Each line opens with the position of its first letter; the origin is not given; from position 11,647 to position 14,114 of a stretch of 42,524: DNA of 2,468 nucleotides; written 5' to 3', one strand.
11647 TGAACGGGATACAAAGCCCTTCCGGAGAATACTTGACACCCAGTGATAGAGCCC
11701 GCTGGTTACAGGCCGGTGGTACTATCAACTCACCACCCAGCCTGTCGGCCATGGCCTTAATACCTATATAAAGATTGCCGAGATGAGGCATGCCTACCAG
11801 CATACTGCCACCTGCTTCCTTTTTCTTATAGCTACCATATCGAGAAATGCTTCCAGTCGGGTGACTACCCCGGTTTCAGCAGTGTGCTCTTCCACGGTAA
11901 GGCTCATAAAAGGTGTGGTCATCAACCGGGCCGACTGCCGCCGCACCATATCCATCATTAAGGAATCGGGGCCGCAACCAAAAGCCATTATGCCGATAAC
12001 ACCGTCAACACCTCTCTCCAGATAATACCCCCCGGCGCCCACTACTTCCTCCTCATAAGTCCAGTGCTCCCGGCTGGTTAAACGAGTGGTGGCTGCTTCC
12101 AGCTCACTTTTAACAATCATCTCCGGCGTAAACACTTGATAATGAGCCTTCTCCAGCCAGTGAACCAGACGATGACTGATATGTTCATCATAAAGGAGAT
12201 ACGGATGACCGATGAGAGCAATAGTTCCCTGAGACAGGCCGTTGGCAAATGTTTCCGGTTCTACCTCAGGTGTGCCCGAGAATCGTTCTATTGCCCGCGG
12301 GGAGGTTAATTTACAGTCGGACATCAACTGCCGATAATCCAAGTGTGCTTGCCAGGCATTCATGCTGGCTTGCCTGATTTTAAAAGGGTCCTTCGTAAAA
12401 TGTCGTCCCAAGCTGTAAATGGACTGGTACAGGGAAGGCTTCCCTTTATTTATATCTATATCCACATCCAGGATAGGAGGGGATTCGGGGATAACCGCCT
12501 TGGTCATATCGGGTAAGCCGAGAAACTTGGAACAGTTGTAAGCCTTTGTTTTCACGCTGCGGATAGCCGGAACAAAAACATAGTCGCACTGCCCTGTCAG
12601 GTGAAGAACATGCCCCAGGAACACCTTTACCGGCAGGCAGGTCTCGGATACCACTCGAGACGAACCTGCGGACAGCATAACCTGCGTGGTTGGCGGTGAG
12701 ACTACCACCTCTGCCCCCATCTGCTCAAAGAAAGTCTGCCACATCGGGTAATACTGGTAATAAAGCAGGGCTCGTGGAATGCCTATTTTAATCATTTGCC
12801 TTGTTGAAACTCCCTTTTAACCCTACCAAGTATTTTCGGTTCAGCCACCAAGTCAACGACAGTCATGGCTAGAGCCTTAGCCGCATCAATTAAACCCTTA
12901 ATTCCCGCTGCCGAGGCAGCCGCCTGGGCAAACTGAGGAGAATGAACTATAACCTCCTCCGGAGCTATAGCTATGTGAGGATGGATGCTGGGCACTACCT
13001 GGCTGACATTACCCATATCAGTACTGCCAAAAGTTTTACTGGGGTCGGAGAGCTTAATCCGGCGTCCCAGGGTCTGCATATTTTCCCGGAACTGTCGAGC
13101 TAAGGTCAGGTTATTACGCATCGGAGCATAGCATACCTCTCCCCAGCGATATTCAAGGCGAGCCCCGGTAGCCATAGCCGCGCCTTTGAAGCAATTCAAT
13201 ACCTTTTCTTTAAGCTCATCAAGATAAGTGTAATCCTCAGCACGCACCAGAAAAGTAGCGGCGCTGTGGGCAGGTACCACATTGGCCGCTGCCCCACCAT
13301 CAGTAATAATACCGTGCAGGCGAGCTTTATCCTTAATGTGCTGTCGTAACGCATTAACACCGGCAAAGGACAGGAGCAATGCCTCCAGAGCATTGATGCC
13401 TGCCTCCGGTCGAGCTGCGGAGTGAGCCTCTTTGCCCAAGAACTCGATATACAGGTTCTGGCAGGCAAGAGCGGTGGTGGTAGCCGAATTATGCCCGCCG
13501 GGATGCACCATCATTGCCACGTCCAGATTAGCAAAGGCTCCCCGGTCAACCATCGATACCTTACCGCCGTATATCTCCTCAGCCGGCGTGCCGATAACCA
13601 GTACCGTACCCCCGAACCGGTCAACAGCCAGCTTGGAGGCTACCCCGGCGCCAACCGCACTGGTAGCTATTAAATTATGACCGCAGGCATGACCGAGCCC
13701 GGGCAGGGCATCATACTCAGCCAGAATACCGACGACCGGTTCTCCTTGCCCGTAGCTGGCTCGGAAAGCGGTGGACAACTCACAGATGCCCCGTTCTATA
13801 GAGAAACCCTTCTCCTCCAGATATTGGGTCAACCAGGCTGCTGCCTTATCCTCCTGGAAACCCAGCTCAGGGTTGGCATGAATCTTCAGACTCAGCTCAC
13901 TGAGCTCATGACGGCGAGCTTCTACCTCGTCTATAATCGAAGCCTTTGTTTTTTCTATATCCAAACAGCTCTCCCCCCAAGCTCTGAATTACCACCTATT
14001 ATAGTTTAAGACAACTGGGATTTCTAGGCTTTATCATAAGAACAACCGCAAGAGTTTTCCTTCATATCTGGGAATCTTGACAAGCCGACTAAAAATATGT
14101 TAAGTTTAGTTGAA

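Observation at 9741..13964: Four translationally coupled genes: M20 amidohydrolase, two DUF2229-type proteins and an HgdC/BcrA-type ATP-dependent [4Fe-4S] activase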

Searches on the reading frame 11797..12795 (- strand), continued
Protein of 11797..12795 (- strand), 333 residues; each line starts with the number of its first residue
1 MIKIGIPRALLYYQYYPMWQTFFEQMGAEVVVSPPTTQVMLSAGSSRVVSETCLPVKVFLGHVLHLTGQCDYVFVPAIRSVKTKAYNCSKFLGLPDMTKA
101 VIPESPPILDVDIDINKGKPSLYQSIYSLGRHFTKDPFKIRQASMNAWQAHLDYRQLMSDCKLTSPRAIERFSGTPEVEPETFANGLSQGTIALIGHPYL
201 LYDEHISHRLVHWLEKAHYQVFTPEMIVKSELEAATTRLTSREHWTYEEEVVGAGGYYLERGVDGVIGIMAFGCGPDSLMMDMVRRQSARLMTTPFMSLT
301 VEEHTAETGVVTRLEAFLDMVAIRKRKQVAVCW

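Call 79: search_protein_families(library=pfam, proteins=[L005:3994-8418:+, L091:2018-4942:+, L091:4947-6158:+, L006:4189-8034:+, L092:1748-6526:+, P0121, L007:6987-8207:+], max_evalue=0.001)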
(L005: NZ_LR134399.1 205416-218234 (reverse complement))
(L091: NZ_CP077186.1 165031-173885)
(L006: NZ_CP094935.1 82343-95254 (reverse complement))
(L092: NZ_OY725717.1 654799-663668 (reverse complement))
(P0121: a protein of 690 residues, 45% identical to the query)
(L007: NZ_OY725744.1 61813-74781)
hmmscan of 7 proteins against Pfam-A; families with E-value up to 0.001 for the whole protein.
L005:3994-8418:+ (1475 aa): 4 families
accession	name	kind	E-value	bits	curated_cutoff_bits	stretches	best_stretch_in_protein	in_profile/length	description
PF09989.15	DUF2229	-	1.9e-85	286.4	29.4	1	669-886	1-218/218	CoA enzyme activase uncharacterised domain (DUF2229)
PF01869.26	BcrAD_BadFG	-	2.2e-59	201.7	31.5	2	320-574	1-271/271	BadF/BadG/BcrA/BcrD ATPase family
PF01548.23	DEDD_Tnp_IS110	-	7.5e-05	23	29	0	4-73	1-67/155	Transposase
PF00370.27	FGGY_N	-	9.7e-05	22.5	28.8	0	4-48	3-46/245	FGGY family of carbohydrate kinases, N-terminal domain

L091:2018-4942:+ (975 aa): 3 families
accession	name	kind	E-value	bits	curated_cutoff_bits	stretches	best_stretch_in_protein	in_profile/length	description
PF09989.15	DUF2229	-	6.9e-73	245.3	29.4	1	662-879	1-217/218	CoA enzyme activase uncharacterised domain (DUF2229)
PF01869.26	BcrAD_BadFG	-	3.4e-66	224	31.5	2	319-573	1-271/271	BadF/BadG/BcrA/BcrD ATPase family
PF00370.27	FGGY_N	-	3.3e-07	30.6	28.8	0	3-53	1-50/245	FGGY family of carbohydrate kinases, N-terminal domain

L091:4947-6158:+ (404 aa): 1 family
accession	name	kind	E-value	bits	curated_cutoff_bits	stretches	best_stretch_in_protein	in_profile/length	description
PF09989.15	DUF2229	-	1.8e-06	28.2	29.4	1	13-68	10-66/218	CoA enzyme activase uncharacterised domain (DUF2229)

L006:4189-8034:+ (1282 aa): 4 families
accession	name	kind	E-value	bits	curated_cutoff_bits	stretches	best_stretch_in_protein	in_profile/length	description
PF01869.26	BcrAD_BadFG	-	2e-68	231.3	31.5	2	311-560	1-269/271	BadF/BadG/BcrA/BcrD ATPase family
PF09989.15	DUF2229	-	1.3e-58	198.6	29.4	1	604-819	1-215/218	CoA enzyme activase uncharacterised domain (DUF2229)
PF06050.19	HGD-D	-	1.2e-05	25.6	28.4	0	859-911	287-342/342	2-hydroxyglutaryl-CoA dehydratase, D-component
PF05378.19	Hydant_A_N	-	0.00085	19.5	25.2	0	311-418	2-101/176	Hydantoinase/oxoprolinase N-terminal region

L092:1748-6526:+ (1593 aa): 3 families
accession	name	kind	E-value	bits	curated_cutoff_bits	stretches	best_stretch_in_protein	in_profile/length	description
PF09989.15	DUF2229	-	3.3e-87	292.1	29.4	2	751-985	1-218/218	CoA enzyme activase uncharacterised domain (DUF2229)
PF01869.26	BcrAD_BadFG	-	7.8e-54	183.4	31.5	2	402-656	1-271/271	BadF/BadG/BcrA/BcrD ATPase family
PF01548.23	DEDD_Tnp_IS110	-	0.0009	19.5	29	0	87-171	1-82/155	Transposase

P0121 (690 aa): 2 families
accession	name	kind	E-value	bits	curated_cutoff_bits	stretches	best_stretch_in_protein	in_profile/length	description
PF09989.15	DUF2229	-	1.9e-58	198.1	29.4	1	6-205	2-218/218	CoA enzyme activase uncharacterised domain (DUF2229)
PF06050.19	HGD-D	-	8e-09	36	28.4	1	234-299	276-342/342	2-hydroxyglutaryl-CoA dehydratase, D-component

L007:6987-8207:+ (407 aa): 2 families
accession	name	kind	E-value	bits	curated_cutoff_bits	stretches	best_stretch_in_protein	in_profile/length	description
PF09989.15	DUF2229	-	4.9e-14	52.9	29.4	2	14-69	17-73/218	CoA enzyme activase uncharacterised domain (DUF2229)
PF06050.19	HGD-D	-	1.6e-06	28.4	28.4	1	158-352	150-340/342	2-hydroxyglutaryl-CoA dehydratase, D-component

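Call 80: search_protein_families(library=ncbifam, proteins=[L010:10182-11534:+, L001:12145-13134:+, L001:13130-13456:+], max_evalue=1e-10)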
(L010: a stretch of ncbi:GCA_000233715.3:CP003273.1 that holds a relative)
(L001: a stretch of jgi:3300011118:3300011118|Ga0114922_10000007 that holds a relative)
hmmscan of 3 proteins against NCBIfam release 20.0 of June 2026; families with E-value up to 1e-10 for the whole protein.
L010:10182-11534:+ (451 aa): 6 families
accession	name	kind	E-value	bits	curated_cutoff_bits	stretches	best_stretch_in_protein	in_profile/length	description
NF009057.0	PRK12391.1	equivalog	1.2e-227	755.7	366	1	3-440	3-439/441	TrpB-like pyridoxal phosphate-dependent enzyme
TIGR01415.1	trpB_rel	hypoth_equivalog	1.6e-196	653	518.85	1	13-429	1-418/419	TrpB-like pyridoxal phosphate-dependent enzyme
NF010376.0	PRK13803.1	equivalog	3.6e-49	168.1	819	1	77-429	258-597/600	bifunctional phosphoribosylanthranilate isomerase/tryptophan synthase subunit beta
TIGR00263.1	trpB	equivalog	7e-47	160.3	392.45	1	77-423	48-381/385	tryptophan synthase subunit beta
NF010375.0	PRK13802.1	equivalog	5.5e-33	114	1386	1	77-427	324-673/695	bifunctional indole-3-glycerol phosphate synthase/tryptophan synthase subunit beta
NF004996.0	PRK06381.1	equivalog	5.6e-13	48.6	266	1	80-191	16-122/319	threonine synthase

L001:12145-13134:+ (330 aa): 3 families
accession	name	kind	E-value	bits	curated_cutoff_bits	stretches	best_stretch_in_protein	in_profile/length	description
TIGR00182.1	plsX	equivalog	8.4e-100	334.2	243.4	1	2-327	2-326/337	phosphate acyltransferase PlsX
NF010419.0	PRK13845.1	equivalog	2e-74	251.1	729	1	2-322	99-427/440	putative glycerol-3-phosphate acyltransferase PlsX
NF010420.0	PRK13846.1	equivalog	9.7e-40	136.7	536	1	3-315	5-302/316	phosphate acyltransferase PlsX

L001:13130-13456:+ (109 aa): 7 families
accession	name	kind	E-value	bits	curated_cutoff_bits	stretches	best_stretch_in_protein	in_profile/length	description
TIGR01068.1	thioredoxin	equivalog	7.7e-35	119.1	96.8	1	8-105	2-99/101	thioredoxin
NF006898.0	PRK09381.1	equivalog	2.5e-33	114.7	138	1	3-107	4-108/109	thioredoxin TrxA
NF008229.0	PRK10996.1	equivalog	6.4e-29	100.5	125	1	5-107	38-139/141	thioredoxin TrxC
NF047697.1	ThioredTrxAClost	equivalog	2.3e-22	79.2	140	1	5-92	2-89/105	thioredoxin TrxA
TIGR01126.1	pdi_dom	equivalog_domain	6.6e-18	64.9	107.2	1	8-103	2-101/105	protein disulfide-isomerase domain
TIGR01130.1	ER_PDI_fam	subfamily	3.7e-14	53.1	344.25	0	10-58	353-403/476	protein disulfide-isomerase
TIGR00411.1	redox_disulf_1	equivalog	3.6e-11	43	92.75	1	27-100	6-75/82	MJ0307 family thioredoxin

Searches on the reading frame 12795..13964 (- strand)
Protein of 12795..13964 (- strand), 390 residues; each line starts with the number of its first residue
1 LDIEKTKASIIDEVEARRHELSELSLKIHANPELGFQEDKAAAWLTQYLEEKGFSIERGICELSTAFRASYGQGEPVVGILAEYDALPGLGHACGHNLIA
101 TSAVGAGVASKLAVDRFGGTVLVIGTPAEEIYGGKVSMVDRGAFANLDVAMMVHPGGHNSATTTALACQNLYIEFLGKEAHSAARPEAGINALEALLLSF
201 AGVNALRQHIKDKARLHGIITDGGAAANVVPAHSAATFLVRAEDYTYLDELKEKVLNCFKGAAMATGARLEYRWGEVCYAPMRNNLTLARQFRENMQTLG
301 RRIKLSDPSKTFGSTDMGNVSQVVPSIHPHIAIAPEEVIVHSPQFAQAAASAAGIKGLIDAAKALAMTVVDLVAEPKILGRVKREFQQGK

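Call 3: search_protein_families(library=pfam, proteins=[window:12795-13964:-], max_evalue=0.01)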
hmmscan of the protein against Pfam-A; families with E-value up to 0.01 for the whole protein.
window:12795-13964:- (390 aa): 2 families
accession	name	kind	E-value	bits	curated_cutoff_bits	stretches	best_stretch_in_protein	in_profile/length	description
PF01546.33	Peptidase_M20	-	5.2e-10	40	24.6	1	85-327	7-171/206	Peptidase family M20/M25/M40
PF07687.19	M20_dimer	-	1.6e-08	34.9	21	1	173-260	11-100/107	Peptidase dimerisation domain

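Call 4: search_protein_families(library=ncbifam, proteins=[window:12795-13964:-], max_evalue=0.01)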
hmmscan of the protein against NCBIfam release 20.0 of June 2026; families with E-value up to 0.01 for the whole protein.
window:12795-13964:- (390 aa): 14 families
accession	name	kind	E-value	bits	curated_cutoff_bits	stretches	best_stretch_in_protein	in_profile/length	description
TIGR01891.1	amidohydrolases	subfamily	5.5e-65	219.9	153.75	1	25-349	5-360/366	amidohydrolase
NF040868.1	carboxypep_CpsA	equivalog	2e-17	63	500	1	9-336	3-355/391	carboxypeptidase CpsA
TIGR01910.1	DapE-ArgE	subfamily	3.2e-10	39.8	217.6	1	124-274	134-295/373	ArgE/DapE family deacylase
NF038260.1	ectoine_DoeB_2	equivalog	2.9e-09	36.3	550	1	23-299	10-307/378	N(2)-acetyl-L-2,4-diaminobutanoate deacetylase DoeB2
NF004788.0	PRK06133.1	subfamily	1.4e-08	34.1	349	1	120-317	168-365/417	glutamate carboxypeptidase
NF006365.0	PRK08588.1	subfamily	2.9e-08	33.4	289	1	118-263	128-279/383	succinyl-diaminopimelate desuccinylase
NF005602.0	PRK07338.1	equivalog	2.1e-07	29.9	357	1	123-288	161-323/409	hydrolase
NF006404.0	PRK08652.1-2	equivalog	1.1e-05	24.6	348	1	112-260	96-236/332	acetylornithine deacetylase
NF006402.0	PRK08651.1-5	equivalog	0.00055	19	369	1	104-241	104-244/369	succinyl-diaminopimelate desuccinylase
NF006399.0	PRK08651.1-2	equivalog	0.00068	18.7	381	0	122-203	132-213/405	succinyl-diaminopimelate desuccinylase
NF005591.0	PRK07318.1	equivalog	0.00084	18.8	435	0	162-201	249-287/466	dipeptidase PepV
TIGR01900.1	dapE-gram_pos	equivalog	0.0017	17.3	304.2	1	143-263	141-265/351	succinyl-diaminopimelate desuccinylase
TIGR01887.1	dipeptidaselike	subfamily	0.0041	16.4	207.95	0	167-204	241-277/447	Sapep family Mn(2+)-dependent dipeptidase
NF009555.0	PRK13004.1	equivalog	0.0065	15.4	321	0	89-218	105-233/399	YgeY family selenium metabolism-linked hydrolase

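Call 15: search_solved_structures(query=window:12795-13964:-, max_evalue=1e-10)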
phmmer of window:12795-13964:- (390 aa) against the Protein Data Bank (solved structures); distinct sequences matched with E-value up to 1e-10: 5.
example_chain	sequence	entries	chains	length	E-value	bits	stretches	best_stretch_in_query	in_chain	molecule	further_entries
3ram_A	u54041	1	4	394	2.8e-81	276.7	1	7-378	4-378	HmrA protein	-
7yh4_A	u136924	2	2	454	4.5e-70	239.9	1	8-387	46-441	Xaa-Arg dipeptidase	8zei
8xzc_A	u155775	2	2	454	1.5e-69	238.1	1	8-387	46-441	Xaa-Arg dipeptidase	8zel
1xmb_A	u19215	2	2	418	4.8e-12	48.9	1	24-327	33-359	IAA-amino acid hydrolase homolog 2 | IAA-amino acid hydrolase ILR1-like 2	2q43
3io1_A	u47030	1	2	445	5.5e-12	48.8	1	88-274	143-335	Aminobenzoyl-glutamate utilization protein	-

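Call 91: search_solved_structures(query=window:12795-13964:-, max_evalue=1e-60, show_alignments=1)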
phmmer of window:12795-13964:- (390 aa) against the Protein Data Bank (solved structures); distinct sequences matched with E-value up to 1e-60: 3.
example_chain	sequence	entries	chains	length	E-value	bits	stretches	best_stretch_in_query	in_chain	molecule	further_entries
3ram_A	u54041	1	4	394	2.8e-81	276.7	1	7-378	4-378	HmrA protein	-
7yh4_A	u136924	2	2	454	4.5e-70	239.9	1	8-387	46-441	Xaa-Arg dipeptidase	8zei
8xzc_A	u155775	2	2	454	1.5e-69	238.1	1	8-387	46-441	Xaa-Arg dipeptidase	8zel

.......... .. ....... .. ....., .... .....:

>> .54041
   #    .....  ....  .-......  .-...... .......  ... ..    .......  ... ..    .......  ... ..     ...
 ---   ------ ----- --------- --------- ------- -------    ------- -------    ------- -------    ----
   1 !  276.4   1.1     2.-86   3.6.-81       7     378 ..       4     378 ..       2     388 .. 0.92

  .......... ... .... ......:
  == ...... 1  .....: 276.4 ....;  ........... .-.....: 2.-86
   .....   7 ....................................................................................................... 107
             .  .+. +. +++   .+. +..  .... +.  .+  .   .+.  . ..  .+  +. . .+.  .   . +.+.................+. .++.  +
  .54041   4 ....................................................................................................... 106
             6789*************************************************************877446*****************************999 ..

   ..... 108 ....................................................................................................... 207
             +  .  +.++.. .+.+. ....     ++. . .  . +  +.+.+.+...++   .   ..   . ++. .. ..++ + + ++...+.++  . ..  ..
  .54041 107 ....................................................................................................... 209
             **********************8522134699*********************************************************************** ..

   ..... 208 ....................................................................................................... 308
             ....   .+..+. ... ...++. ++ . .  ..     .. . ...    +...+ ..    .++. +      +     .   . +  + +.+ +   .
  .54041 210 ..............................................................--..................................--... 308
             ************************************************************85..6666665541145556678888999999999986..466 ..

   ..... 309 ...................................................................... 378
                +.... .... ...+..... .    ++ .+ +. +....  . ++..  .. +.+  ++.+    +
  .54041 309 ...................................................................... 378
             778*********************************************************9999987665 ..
